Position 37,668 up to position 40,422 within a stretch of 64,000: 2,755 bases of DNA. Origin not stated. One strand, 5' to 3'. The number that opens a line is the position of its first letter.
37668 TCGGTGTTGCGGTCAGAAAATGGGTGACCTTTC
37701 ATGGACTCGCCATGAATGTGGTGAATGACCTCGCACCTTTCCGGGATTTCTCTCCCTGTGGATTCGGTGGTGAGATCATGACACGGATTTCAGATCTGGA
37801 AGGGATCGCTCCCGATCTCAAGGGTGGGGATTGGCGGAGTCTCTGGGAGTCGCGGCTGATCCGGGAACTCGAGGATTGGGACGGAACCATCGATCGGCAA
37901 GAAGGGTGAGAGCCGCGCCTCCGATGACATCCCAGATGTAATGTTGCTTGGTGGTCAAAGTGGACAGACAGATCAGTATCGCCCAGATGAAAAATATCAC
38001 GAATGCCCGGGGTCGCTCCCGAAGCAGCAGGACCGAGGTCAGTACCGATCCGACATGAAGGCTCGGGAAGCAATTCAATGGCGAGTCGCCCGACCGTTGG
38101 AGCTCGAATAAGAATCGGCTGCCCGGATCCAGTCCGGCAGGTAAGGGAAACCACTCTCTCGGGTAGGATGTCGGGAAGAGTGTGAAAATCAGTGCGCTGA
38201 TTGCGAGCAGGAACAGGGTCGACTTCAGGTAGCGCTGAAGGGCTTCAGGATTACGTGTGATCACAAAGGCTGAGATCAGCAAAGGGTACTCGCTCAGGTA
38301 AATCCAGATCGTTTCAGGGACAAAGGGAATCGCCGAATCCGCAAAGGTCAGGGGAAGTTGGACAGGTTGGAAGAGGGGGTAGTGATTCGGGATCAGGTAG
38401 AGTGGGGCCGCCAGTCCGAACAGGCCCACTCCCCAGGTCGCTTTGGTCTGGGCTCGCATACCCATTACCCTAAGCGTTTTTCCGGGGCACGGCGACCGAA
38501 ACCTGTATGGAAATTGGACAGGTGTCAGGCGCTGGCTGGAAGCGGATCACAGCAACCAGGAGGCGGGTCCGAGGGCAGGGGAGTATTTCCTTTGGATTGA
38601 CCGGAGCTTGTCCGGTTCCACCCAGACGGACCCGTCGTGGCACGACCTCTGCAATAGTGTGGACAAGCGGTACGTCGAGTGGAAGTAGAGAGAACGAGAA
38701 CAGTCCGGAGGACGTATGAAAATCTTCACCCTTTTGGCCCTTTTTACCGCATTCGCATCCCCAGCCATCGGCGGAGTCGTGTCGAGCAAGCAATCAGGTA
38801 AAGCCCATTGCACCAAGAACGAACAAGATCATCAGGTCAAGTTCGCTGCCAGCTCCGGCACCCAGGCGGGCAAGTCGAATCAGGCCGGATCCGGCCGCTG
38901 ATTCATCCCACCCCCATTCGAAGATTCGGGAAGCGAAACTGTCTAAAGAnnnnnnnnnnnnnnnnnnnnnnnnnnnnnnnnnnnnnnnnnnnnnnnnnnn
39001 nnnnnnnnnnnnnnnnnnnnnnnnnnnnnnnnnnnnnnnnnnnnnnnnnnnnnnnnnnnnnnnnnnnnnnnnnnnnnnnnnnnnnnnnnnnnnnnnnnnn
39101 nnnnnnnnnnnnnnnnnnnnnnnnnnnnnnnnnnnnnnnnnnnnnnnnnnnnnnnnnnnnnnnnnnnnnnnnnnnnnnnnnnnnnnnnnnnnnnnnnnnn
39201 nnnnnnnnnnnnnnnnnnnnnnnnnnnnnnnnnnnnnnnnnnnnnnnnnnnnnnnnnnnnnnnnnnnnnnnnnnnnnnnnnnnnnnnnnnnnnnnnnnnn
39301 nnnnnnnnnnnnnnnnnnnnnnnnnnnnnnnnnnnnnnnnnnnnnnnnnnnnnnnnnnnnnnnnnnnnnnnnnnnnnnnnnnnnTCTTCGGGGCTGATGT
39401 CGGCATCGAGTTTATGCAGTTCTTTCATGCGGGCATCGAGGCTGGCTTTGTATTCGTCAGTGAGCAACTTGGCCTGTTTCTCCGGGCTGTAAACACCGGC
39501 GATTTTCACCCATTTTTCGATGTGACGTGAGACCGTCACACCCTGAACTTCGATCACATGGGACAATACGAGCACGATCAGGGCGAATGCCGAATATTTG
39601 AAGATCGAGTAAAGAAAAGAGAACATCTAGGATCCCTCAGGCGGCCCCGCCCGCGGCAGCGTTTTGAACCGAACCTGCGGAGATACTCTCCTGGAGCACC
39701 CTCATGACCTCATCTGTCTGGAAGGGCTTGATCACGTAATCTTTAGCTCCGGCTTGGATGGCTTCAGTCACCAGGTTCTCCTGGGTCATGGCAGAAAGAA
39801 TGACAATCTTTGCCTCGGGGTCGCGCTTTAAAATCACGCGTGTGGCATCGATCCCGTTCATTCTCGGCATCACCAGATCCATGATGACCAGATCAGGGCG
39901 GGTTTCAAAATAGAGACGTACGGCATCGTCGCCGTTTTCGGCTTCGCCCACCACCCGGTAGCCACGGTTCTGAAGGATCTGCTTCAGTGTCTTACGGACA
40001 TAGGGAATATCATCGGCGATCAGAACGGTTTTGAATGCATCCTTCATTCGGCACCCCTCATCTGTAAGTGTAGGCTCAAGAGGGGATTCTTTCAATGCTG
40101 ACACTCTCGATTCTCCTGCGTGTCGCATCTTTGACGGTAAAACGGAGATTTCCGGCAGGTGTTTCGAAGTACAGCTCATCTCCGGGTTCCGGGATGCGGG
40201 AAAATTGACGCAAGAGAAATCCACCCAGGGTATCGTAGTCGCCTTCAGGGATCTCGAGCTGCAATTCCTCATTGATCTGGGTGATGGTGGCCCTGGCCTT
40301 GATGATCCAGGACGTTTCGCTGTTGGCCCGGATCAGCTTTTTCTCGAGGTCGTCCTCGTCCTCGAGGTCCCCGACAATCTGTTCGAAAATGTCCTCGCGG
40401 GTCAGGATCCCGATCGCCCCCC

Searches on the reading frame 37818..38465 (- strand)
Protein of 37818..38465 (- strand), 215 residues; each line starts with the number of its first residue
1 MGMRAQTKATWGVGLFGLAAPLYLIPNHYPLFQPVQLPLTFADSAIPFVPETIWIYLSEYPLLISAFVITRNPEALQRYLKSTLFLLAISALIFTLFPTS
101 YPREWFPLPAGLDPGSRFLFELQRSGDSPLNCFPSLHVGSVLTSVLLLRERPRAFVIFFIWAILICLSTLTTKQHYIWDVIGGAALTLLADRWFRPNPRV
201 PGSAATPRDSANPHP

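Call 28: search_protein_families(library=pfam, proteins=[window:37818-38465:-], max_evalue=0.0001)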
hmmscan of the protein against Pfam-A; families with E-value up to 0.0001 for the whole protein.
window:37818-38465:- (215 aa): 2 families
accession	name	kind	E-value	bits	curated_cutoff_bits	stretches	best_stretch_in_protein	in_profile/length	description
PF14378.12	PAP2_3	-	3.3e-20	73.1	27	1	60-190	43-187/190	PAP2 superfamily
PF01569.27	PAP2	-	2.1e-07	31.2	27.2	1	130-191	48-118/130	PAP2 superfamily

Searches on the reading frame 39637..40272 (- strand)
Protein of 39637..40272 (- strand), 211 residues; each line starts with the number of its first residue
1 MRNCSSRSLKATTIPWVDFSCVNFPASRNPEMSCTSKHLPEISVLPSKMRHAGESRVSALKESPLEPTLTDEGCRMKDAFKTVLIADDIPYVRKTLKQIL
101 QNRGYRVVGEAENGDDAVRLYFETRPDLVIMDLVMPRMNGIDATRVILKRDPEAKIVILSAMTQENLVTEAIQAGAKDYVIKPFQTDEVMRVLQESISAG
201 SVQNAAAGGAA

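Call 28: search_protein_families(library=pfam, proteins=[window:39637-40272:-], max_evalue=0.0001)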
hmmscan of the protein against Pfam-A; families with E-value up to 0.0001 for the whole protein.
window:39637-40272:- (211 aa): 1 family
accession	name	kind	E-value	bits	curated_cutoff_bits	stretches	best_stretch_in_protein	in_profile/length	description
PF00072.30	Response_reg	-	1.9e-31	109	30.2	1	83-193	1-110/111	Response regulator receiver domain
